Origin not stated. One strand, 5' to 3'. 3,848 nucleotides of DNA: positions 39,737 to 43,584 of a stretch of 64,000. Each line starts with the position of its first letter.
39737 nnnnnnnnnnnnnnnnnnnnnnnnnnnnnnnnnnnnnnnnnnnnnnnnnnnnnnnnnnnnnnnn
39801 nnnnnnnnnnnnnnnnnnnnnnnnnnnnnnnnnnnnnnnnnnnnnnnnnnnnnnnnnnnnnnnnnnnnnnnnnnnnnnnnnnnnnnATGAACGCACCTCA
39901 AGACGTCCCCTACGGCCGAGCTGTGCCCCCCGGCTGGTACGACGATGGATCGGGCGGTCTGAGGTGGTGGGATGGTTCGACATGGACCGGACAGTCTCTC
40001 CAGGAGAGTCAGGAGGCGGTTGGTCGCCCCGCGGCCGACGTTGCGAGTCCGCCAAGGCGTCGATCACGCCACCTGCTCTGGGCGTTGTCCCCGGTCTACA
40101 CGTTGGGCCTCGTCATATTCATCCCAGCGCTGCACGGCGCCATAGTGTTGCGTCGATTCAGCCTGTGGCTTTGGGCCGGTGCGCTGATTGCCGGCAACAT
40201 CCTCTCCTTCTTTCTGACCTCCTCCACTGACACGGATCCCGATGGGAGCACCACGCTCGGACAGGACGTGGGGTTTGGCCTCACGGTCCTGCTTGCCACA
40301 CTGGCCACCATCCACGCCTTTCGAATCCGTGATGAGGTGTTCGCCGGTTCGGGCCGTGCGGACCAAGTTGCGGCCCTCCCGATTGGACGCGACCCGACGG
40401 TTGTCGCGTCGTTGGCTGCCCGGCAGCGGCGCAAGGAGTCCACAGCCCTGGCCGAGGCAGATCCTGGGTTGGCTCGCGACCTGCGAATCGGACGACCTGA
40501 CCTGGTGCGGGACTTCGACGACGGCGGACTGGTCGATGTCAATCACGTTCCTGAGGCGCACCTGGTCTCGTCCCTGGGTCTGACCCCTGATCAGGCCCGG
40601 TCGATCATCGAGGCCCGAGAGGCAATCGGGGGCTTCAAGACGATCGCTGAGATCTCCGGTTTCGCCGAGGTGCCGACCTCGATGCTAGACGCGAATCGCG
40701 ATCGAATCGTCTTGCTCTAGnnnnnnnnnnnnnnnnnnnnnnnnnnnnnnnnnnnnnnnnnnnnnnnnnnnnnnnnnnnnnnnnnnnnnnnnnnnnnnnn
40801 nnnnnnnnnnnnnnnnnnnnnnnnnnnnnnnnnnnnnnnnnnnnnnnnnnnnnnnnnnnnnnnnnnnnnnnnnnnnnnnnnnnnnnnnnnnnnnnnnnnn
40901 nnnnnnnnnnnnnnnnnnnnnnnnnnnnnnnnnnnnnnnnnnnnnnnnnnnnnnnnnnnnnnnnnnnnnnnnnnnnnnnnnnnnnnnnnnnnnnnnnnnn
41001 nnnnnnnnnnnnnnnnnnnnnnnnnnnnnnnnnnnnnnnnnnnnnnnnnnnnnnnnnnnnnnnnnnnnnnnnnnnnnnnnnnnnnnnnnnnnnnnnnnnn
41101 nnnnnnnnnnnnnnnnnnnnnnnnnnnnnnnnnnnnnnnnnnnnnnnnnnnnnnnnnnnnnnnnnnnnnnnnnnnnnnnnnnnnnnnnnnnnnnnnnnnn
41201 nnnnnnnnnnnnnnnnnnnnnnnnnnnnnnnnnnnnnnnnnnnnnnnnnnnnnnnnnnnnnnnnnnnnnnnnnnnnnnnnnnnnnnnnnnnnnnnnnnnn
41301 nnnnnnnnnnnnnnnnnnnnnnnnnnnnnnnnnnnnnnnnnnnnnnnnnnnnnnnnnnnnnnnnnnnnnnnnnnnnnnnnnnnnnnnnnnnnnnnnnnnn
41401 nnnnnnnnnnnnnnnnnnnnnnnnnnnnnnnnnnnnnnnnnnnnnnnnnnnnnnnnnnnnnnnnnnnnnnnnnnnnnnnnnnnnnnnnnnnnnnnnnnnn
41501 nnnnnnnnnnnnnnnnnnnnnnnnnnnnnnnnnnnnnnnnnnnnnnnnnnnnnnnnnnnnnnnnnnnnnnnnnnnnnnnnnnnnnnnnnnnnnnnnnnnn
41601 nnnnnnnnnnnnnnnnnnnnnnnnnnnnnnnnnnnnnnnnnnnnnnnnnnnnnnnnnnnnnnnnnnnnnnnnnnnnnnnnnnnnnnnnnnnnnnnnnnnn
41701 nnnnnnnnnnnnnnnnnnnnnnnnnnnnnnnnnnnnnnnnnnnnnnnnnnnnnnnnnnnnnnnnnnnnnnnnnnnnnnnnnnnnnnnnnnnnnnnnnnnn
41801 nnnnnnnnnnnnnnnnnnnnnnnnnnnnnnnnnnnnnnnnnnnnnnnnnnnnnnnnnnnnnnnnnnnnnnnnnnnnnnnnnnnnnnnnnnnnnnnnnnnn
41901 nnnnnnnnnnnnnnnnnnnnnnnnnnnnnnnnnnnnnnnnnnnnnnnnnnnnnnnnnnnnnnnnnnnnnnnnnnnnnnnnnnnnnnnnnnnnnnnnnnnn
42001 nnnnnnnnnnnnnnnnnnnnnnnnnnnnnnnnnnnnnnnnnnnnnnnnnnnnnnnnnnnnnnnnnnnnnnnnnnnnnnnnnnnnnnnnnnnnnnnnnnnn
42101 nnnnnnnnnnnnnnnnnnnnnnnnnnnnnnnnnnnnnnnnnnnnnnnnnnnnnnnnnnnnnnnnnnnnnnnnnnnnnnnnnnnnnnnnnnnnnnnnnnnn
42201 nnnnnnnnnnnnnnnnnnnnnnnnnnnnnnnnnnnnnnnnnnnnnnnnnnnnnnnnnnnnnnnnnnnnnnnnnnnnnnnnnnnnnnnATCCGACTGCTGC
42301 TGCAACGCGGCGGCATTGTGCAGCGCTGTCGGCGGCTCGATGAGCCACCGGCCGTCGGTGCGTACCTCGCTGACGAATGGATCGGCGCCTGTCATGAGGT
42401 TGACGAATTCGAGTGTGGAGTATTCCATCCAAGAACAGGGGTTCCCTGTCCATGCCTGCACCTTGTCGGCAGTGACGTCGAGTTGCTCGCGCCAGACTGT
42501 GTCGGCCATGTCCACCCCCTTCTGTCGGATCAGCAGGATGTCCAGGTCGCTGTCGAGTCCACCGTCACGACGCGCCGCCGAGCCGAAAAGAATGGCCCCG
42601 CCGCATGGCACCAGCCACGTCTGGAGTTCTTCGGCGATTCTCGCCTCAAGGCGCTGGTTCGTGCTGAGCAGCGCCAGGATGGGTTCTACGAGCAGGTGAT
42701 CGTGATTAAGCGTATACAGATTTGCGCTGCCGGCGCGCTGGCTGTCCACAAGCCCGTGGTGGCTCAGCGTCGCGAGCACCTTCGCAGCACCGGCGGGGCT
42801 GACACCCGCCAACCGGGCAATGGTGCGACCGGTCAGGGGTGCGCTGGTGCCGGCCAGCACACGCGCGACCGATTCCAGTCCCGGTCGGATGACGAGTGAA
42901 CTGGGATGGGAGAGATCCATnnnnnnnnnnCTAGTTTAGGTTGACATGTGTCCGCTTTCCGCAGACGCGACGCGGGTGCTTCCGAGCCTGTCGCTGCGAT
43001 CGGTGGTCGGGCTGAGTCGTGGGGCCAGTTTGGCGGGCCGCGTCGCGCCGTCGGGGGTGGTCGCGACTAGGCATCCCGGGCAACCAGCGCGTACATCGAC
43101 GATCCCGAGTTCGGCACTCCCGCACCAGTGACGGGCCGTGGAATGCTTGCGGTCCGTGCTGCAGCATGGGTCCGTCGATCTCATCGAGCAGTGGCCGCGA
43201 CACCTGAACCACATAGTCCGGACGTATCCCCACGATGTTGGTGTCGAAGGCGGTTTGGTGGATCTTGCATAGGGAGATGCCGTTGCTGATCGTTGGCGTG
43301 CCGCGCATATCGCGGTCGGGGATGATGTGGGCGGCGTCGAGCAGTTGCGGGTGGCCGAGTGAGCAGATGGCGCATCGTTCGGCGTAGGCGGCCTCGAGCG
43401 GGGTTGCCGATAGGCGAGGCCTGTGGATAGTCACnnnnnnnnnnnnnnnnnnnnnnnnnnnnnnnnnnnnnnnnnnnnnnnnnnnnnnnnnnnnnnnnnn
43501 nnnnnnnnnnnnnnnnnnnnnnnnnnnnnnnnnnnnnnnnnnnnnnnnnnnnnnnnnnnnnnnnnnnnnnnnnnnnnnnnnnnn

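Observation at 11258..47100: Four copies of an MNT-like/HEPN pair lacking both the MntA catalytic motif and the HepT target tyrosine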

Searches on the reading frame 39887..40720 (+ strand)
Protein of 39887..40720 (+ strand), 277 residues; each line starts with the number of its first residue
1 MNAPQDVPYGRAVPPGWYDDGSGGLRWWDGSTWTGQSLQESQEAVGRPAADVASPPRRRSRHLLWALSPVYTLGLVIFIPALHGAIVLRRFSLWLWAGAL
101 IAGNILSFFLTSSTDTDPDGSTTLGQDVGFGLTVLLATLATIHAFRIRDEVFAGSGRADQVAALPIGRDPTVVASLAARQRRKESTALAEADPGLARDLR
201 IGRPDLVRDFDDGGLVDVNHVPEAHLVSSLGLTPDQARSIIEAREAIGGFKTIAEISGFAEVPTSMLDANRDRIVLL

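Call 78: search_protein_families(library=pfam, max_evalue=0.01, proteins=[window:39887-40720:+])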
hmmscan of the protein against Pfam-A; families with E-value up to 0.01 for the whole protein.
window:39887-40720:+ (277 aa): 3 families
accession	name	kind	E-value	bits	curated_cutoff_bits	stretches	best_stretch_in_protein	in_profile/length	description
PF10708.14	DUF2510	-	1.6e-07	31.3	24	1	15-37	1-26/35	Protein of unknown function (DUF2510)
PF12836.13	HHH_3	-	8.1e-07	29.5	27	1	215-274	5-64/65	Helix-hairpin-helix motif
PF03934.19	T2SSK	-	0.00028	21.6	24.2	1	224-263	8-48/63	Type II secretion system (T2SS), protein K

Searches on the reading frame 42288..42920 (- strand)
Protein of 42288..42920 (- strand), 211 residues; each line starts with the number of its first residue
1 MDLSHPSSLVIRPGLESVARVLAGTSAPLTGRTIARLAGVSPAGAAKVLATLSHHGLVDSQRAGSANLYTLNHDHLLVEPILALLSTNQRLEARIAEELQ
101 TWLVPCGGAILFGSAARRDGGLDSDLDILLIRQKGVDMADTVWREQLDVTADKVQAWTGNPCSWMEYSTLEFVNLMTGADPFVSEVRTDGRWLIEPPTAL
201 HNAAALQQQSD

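Call 3: search_protein_families(library=pfam, max_evalue=1, proteins=[window:42288-42920:-])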
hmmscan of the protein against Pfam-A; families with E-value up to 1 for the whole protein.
seq(211 aa): 11 families
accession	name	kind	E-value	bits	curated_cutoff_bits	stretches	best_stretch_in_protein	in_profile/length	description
PF24033.1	DUF7342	-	1.7e-06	28.5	31.6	1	16-92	5-81/150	Family of unknown function (DUF7342)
PF09339.16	HTH_IclR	-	0.00028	21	22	1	20-60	10-50/52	IclR helix-turn-helix domain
PF02082.26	Rrf2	-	0.0006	20.4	30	1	26-72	21-66/132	Iron-dependent Transcriptional regulator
PF18765.7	Polbeta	-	0.0018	18.8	26.9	1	109-141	16-43/93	Polymerase beta, Nucleotidyltransferase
PF13545.12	HTH_Crp_2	-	0.0036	17.7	27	1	27-64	21-56/70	Crp-like helix-turn-helix domain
PF01909.29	NTP_transf_2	-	0.0083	16.9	21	1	107-135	15-43/93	Nucleotidyltransferase domain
PF08100.18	Dimerisation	-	0.011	16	25.6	1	19-71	31-83/93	O-methyltransferase dimerisation domain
PF01978.25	TrmB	-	0.018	15.3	25.6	1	26-69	20-62/68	Sugar-specific transcriptional regulator TrmB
PF12802.13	MarR_2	-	0.025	15.2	27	1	26-63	18-55/61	MarR family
PF03445.19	DUF294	-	0.038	14.3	21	1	110-144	53-87/138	Putative nucleotidyltransferase DUF294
PF01325.25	Fe_dep_repress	-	0.22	12.2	26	1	28-62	22-56/60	Iron dependent repressor, N-terminal DNA binding domain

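Call 4: search_protein_families(library=ncbifam, max_evalue=1, proteins=[window:42288-42920:-])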
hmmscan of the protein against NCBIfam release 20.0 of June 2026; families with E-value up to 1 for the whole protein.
seq(211 aa): 8 families
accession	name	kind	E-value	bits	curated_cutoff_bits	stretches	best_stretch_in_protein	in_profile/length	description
NF033788.1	HTH_metalloreg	subfamily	3.9e-05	23.4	55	1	27-76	24-73/77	metalloregulator ArsR/SmtB family transcription factor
NF051895.1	anti_phage_HalB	equivalog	0.0011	18.6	190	1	110-133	3-26/211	anti-phage Hailong system nucleotidyltransferase HalB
NF047752.1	MntA_antitoxin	equivalog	0.0012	18.7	60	1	109-140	10-40/106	type VII toxin-antitoxin system MntA family adenylyltransferase antitoxin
NF033220.1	ANT_3pp_II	equivalog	0.01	15.2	400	1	96-211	11-120/258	ANT(3'')-II family aminoglycoside nucleotidyltransferase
TIGR00738.1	rrf2_super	superfamily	0.014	15.3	73.3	1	26-64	23-60/132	Rrf2 family transcriptional regulator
TIGR02944.1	suf_reg_Xantho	equivalog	0.026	14.9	110.65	1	24-73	21-69/130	SUF system Fe-S cluster assembly regulator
NF045644.1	TransRegBhcR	equivalog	0.12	11.6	350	1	20-62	33-74/267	HTH-type transcriptional regulator BhcR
NF041413.1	ArsR_Rv2640c_fam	equivalog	0.14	12.6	155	1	21-76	51-106/118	Rv2640c family ArsR-like transcriptional regulator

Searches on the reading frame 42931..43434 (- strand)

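Call 78: search_protein_families(library=pfam, max_evalue=0.01, proteins=[window:42931-43434:-])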
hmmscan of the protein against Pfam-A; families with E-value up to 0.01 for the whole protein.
window:42931-43434:- (167 aa): 1 family
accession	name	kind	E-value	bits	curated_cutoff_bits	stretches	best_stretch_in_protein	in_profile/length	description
PF13391.12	HNH_2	-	4.6e-09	36.4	21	1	21-68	1-63/66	HNH endonuclease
